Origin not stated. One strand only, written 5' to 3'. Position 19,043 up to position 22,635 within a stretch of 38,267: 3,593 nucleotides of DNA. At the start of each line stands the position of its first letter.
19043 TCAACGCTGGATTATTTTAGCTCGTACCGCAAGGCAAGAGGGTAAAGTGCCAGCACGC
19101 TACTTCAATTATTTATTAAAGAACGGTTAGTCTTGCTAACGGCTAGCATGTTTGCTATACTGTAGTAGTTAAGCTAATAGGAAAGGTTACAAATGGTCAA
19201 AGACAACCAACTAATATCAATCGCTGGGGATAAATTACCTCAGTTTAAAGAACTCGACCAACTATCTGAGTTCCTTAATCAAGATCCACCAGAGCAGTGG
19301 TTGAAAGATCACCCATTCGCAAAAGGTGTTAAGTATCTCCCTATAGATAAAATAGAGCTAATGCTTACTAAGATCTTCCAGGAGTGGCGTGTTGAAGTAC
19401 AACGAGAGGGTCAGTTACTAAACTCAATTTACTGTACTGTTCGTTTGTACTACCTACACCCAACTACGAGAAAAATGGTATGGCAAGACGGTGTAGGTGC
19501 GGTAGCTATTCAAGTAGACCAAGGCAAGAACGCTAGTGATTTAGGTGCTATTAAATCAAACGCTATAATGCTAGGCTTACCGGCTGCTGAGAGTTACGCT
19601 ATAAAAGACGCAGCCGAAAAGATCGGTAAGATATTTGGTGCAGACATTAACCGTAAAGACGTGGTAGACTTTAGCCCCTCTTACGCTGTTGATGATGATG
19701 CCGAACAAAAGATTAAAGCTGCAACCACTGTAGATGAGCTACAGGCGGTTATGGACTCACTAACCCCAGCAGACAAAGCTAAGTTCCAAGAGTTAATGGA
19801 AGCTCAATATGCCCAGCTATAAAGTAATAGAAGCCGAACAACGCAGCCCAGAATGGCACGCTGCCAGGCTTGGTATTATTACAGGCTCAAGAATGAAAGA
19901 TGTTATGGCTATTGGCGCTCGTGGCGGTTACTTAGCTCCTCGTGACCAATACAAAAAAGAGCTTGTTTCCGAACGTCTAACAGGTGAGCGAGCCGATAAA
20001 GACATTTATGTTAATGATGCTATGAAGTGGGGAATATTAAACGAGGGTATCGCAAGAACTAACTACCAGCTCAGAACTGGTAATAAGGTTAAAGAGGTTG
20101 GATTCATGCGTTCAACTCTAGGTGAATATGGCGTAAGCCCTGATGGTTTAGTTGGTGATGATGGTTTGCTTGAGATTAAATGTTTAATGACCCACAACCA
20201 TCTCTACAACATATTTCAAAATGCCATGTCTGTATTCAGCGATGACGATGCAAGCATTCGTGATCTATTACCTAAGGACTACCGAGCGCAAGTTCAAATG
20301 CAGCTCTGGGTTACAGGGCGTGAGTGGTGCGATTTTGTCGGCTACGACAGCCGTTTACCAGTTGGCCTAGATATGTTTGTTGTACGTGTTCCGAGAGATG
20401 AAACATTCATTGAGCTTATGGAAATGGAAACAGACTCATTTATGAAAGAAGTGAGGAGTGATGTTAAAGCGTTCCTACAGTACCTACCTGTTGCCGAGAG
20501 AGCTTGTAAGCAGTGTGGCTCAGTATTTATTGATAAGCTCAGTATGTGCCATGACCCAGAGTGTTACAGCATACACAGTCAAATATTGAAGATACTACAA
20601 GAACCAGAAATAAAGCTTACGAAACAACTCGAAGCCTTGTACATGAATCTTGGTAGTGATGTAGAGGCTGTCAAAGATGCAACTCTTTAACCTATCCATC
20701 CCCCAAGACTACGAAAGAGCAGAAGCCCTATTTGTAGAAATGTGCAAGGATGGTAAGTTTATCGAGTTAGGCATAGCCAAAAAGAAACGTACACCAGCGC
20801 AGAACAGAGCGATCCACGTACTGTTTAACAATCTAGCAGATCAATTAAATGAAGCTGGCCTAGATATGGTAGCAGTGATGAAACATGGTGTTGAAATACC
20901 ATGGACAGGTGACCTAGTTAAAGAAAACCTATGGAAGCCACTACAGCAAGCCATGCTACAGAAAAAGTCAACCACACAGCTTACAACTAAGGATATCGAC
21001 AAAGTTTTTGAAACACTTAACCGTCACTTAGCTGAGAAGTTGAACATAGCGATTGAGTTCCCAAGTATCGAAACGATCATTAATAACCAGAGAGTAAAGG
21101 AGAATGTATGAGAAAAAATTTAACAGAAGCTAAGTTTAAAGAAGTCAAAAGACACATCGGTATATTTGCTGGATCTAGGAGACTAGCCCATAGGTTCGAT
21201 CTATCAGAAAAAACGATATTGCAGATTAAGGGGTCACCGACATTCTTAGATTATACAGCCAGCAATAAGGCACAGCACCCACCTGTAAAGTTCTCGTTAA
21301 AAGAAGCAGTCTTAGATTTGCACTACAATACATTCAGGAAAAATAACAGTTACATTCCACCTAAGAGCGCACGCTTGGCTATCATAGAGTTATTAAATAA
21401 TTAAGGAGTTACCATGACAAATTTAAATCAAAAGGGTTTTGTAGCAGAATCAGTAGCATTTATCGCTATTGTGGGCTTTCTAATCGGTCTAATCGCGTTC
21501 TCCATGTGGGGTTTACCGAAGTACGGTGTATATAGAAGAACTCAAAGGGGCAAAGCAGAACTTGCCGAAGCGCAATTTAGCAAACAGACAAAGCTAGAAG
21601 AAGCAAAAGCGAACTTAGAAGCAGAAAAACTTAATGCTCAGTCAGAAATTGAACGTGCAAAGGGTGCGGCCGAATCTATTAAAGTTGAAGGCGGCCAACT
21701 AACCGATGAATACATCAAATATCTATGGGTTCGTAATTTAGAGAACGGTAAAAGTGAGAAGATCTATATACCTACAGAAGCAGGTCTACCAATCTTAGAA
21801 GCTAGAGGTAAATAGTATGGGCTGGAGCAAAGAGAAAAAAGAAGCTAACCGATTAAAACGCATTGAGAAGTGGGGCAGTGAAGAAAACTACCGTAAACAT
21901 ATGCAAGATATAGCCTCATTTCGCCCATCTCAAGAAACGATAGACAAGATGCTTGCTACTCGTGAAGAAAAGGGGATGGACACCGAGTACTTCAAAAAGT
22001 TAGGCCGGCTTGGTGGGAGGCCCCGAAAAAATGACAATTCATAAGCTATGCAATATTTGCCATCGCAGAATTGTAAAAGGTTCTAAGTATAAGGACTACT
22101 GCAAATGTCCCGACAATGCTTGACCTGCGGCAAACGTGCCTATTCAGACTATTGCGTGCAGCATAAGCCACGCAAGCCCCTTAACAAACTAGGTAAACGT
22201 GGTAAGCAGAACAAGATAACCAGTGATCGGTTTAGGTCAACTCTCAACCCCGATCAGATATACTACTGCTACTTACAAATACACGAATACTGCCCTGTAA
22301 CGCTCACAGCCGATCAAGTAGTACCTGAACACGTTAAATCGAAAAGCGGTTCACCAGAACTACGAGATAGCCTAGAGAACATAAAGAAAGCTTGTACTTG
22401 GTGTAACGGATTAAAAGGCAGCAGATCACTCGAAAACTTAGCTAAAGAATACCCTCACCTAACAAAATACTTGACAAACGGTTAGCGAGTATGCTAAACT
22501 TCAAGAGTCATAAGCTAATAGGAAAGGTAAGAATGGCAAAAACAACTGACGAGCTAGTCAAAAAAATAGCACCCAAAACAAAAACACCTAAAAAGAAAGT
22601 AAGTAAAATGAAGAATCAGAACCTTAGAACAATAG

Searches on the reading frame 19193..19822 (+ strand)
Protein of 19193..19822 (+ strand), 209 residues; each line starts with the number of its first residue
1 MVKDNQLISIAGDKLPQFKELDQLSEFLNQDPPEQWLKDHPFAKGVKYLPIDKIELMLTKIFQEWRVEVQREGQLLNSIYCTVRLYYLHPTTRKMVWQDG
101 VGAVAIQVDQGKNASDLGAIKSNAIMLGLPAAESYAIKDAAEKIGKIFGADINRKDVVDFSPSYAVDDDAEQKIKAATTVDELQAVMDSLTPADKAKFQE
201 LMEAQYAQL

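Call 8: search_protein_families(library=phrogs, proteins=[window:19193-19822:+], max_evalue=0.001)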
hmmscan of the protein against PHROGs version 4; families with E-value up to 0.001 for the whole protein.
window:19193-19822:+ (209 aa): 1 family
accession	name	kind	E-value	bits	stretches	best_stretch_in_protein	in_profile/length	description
phrog_15333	-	unknown function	1.4e-09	39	1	25-165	26-170/184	-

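Call 19: search_protein_families(library=pfam, proteins=[window:19193-19822:+], max_evalue=0.01)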
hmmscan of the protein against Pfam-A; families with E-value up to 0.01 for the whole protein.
window:19193-19822:+ (209 aa): 0 families

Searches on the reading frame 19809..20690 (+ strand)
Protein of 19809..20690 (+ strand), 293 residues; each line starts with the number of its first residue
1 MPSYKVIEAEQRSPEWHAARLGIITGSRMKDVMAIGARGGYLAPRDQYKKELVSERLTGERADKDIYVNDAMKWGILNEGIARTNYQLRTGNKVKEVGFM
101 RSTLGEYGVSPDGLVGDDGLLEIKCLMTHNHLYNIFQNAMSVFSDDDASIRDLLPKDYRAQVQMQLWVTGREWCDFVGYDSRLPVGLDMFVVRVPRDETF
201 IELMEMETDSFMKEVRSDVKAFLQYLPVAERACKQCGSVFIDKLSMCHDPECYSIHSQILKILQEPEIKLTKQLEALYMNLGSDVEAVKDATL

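Call 8: search_protein_families(library=phrogs, proteins=[window:19809-20690:+], max_evalue=0.001)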
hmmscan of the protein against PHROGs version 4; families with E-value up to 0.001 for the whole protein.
window:19809-20690:+ (293 aa): 3 families
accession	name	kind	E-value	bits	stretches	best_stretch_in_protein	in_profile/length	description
phrog_149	-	DNA, RNA and nucleotide metabolism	4.2e-38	132.4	1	5-224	593-802/1242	exonuclease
phrog_434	-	DNA, RNA and nucleotide metabolism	7.9e-22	79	1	4-218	48-239/372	RecE-like recombination exonuclease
phrog_19855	-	head and packaging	9e-07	27.8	1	8-172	461-599/1257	virion structural protein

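Call 19: search_protein_families(library=pfam, proteins=[window:19809-20690:+], max_evalue=0.01)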
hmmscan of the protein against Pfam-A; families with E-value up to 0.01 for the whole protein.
window:19809-20690:+ (293 aa): 1 family
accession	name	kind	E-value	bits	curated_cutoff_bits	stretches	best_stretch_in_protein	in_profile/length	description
PF09588.16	YqaJ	-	1.5e-23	84.2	22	1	15-172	1-150/150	YqaJ-like viral recombinase domain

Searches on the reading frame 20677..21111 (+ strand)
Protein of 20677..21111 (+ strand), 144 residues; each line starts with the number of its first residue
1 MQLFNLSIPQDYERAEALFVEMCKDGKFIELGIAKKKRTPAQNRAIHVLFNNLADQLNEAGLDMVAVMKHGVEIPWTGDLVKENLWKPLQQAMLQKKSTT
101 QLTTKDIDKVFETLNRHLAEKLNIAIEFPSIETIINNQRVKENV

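Call 19: search_protein_families(library=pfam, proteins=[window:20677-21111:+], max_evalue=0.01)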
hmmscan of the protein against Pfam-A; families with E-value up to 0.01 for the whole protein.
window:20677-21111:+ (144 aa): 1 family
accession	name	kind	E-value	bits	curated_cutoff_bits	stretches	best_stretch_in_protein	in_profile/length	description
PF05772.17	NinB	-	0.0012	19.1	23.8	0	13-61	14-63/131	NinB protein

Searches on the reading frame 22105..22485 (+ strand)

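Call 19: search_protein_families(library=pfam, proteins=[window:22105-22485:+], max_evalue=0.01)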
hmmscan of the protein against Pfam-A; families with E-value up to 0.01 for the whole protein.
window:22105-22485:+ (126 aa): 1 family
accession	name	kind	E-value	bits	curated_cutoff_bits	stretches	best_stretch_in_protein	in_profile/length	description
PF01844.29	HNH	-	0.0056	17.2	21.4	1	75-107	17-47/47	HNH endonuclease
